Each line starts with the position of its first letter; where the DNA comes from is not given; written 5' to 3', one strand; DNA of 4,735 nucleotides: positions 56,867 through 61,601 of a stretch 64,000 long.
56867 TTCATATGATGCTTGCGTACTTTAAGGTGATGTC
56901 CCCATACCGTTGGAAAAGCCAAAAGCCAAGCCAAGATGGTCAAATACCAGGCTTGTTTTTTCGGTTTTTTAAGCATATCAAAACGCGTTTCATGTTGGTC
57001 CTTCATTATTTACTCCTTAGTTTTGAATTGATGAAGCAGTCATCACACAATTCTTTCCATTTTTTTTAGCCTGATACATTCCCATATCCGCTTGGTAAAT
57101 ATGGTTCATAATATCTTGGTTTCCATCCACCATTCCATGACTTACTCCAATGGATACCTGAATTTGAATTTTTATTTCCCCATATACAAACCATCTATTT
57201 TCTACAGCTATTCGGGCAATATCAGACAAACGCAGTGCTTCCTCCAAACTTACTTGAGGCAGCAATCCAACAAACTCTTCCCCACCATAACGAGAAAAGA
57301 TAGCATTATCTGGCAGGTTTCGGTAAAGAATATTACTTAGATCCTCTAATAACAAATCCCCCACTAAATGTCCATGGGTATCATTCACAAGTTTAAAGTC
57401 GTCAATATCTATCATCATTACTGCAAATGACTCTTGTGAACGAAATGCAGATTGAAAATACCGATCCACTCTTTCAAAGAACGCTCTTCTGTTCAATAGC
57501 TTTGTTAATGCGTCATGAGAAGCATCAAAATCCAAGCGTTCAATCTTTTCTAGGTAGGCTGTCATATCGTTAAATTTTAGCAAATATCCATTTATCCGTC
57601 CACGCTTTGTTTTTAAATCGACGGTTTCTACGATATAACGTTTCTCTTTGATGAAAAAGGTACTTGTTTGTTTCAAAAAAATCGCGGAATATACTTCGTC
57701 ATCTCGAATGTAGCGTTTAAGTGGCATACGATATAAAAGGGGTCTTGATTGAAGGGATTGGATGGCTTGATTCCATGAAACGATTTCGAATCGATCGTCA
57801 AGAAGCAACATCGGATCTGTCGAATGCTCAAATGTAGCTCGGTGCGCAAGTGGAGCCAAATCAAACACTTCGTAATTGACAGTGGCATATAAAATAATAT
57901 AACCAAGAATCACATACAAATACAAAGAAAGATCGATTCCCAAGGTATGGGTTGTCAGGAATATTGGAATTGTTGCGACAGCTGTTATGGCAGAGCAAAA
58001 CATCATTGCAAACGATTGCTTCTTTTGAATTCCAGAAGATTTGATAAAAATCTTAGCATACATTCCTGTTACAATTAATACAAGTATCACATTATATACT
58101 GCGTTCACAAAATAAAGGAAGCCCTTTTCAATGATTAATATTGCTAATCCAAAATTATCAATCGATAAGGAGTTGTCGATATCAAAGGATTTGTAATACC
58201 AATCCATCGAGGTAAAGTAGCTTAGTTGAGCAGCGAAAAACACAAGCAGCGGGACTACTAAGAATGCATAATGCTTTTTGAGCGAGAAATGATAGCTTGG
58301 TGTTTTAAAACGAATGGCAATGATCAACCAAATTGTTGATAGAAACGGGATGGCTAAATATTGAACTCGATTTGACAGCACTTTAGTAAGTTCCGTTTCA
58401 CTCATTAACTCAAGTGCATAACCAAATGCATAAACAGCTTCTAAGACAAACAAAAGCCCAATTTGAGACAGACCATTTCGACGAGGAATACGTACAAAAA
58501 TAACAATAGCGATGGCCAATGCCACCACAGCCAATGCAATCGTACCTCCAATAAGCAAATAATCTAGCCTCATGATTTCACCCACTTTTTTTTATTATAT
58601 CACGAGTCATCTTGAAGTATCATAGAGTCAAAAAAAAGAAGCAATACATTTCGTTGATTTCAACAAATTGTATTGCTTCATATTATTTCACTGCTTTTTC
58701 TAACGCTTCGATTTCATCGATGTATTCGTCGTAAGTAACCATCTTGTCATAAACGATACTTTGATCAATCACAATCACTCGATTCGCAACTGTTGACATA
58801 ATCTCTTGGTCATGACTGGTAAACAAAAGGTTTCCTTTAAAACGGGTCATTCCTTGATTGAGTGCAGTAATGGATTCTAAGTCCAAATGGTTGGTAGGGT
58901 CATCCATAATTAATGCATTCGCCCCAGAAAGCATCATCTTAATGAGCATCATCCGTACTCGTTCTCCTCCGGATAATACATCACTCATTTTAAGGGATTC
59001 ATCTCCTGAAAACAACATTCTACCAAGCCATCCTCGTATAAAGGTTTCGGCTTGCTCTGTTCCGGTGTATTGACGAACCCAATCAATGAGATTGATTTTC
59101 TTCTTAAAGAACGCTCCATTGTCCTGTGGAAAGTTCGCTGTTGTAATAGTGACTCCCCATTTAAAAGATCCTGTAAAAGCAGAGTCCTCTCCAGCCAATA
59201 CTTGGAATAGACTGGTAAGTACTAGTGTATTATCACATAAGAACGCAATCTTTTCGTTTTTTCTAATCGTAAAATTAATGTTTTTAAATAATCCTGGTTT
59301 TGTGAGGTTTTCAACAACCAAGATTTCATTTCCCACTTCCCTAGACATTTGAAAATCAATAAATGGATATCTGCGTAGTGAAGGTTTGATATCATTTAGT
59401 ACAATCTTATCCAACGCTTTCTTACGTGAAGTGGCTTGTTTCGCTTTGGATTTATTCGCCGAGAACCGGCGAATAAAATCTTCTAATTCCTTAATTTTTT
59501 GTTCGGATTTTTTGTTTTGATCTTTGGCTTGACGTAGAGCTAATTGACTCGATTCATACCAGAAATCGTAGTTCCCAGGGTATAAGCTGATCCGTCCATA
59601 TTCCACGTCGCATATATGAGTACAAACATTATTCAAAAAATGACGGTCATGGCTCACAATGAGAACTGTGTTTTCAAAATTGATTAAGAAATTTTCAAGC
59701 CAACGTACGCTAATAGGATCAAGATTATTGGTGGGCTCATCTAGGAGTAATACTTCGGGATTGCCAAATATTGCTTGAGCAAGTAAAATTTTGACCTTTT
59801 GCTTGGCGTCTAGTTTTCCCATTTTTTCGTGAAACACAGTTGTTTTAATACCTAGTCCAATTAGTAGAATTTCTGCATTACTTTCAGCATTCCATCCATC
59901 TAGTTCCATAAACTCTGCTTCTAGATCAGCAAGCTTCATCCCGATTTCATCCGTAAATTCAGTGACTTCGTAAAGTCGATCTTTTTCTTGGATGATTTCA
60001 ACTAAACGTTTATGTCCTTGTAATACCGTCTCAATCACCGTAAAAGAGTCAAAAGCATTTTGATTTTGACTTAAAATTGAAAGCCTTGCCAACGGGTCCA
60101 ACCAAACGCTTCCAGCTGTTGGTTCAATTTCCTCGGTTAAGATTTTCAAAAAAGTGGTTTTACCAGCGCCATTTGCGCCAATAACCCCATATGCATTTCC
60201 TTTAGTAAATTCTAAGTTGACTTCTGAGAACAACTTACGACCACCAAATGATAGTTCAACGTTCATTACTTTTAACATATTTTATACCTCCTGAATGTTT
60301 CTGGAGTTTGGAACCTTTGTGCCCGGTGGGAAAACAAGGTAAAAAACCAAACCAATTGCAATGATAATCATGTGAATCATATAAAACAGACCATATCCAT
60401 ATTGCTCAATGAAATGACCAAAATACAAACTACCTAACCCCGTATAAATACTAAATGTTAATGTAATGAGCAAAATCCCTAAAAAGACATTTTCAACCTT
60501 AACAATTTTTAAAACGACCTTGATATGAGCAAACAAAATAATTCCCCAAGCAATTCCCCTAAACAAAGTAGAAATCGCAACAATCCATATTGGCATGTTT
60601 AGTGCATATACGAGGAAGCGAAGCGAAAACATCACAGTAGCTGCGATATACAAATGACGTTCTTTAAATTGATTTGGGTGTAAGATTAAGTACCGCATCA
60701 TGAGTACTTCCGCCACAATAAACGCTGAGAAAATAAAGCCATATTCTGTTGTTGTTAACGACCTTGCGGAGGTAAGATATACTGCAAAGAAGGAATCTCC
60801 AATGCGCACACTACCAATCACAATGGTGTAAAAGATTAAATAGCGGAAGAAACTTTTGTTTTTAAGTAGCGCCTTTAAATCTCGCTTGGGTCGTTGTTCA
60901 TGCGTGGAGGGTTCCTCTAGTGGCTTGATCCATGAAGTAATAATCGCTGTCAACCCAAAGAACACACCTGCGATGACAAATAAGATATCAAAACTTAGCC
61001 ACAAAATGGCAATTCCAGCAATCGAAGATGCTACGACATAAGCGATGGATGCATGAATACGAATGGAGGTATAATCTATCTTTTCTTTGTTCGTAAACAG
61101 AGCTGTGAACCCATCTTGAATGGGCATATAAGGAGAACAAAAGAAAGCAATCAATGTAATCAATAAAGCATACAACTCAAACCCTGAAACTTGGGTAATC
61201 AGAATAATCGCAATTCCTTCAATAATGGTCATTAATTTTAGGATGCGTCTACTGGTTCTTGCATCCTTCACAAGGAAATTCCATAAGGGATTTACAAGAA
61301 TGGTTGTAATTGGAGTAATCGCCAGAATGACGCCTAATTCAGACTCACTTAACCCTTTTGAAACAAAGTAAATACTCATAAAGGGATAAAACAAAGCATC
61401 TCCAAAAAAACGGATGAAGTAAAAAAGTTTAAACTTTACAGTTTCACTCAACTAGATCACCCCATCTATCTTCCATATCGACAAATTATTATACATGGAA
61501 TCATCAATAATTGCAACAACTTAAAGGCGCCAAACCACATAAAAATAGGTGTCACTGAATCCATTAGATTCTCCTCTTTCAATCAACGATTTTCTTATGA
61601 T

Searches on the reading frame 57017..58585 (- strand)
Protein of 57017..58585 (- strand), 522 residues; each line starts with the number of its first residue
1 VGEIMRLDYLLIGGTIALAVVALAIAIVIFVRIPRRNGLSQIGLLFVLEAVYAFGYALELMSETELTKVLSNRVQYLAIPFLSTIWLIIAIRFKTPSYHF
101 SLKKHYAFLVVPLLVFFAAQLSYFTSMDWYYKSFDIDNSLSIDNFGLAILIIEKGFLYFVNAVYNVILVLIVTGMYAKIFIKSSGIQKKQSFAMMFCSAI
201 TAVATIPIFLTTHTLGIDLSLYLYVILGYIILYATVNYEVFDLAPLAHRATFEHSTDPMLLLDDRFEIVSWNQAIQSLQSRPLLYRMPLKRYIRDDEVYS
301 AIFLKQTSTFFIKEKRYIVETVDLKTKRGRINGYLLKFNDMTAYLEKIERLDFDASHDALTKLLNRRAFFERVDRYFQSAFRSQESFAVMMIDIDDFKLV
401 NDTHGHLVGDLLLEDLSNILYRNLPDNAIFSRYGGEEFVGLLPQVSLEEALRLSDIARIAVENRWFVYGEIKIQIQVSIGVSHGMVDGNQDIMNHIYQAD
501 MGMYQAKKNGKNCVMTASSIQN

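Call 77: search_protein_families(library=pfam, proteins=[window:57017-58585:-], max_evalue=0.00001)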
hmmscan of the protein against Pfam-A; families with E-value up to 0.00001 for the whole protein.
window:57017-58585:- (522 aa): 2 families
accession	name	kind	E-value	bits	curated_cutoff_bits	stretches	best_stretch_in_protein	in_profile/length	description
PF00990.26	GGDEF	-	9.3e-41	139.7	23.8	1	355-512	1-160/161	Diguanylate cyclase, GGDEF domain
PF16927.11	HisKA_7TM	-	6.7e-29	101.8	28.6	1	18-245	5-224/224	N-terminal 7TM region of histidine kinase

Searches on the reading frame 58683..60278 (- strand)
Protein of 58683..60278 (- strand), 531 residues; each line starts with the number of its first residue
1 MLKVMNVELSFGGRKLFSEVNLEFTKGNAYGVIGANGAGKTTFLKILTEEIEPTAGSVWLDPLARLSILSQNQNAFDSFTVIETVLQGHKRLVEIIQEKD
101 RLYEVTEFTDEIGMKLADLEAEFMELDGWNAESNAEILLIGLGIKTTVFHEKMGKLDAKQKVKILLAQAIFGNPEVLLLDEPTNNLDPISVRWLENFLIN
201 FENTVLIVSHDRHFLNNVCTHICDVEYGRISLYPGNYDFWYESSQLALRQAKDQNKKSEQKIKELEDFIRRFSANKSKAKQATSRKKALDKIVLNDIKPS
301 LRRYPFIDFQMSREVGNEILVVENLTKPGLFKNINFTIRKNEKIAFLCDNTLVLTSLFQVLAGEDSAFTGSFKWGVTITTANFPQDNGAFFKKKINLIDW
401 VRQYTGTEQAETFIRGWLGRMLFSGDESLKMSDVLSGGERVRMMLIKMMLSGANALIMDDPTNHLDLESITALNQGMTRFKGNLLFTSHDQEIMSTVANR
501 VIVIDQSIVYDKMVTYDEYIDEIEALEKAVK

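Call 77: search_protein_families(library=pfam, proteins=[window:58683-60278:-], max_evalue=0.00001)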
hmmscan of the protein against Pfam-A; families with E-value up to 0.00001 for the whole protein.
window:58683-60278:- (531 aa): 3 families
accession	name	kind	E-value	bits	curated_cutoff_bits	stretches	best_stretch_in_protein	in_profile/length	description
PF00005.33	ABC_tran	-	1.8e-30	106.7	25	2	18-184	2-137/137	ABC transporter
PF12848.13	ABC_tran_Xtn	-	2.7e-22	79.1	25.9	1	223-300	1-76/85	ABC transporter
PF13304.12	AAA_21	-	5.7e-11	43.5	27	0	31-47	3-19/304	AAA domain, putative AbiEii toxin, Type IV TA system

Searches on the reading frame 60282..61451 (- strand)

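Call 77: search_protein_families(library=pfam, proteins=[window:60282-61451:-], max_evalue=0.00001)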
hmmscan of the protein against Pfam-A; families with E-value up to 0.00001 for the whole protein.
window:60282-61451:- (389 aa): 3 families
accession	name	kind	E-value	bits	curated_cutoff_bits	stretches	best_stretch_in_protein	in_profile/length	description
PF12832.13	MFS_1_like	-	8.2e-31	107.8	25.2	1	5-358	2-372/373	MFS_1 like family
PF07690.21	MFS_1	-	3.2e-23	82.6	33.4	1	10-251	4-254/347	Major Facilitator Superfamily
PF01306.25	LacY_symp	-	5.9e-07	29.1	24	1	5-368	10-394/413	LacY proton/sugar symporter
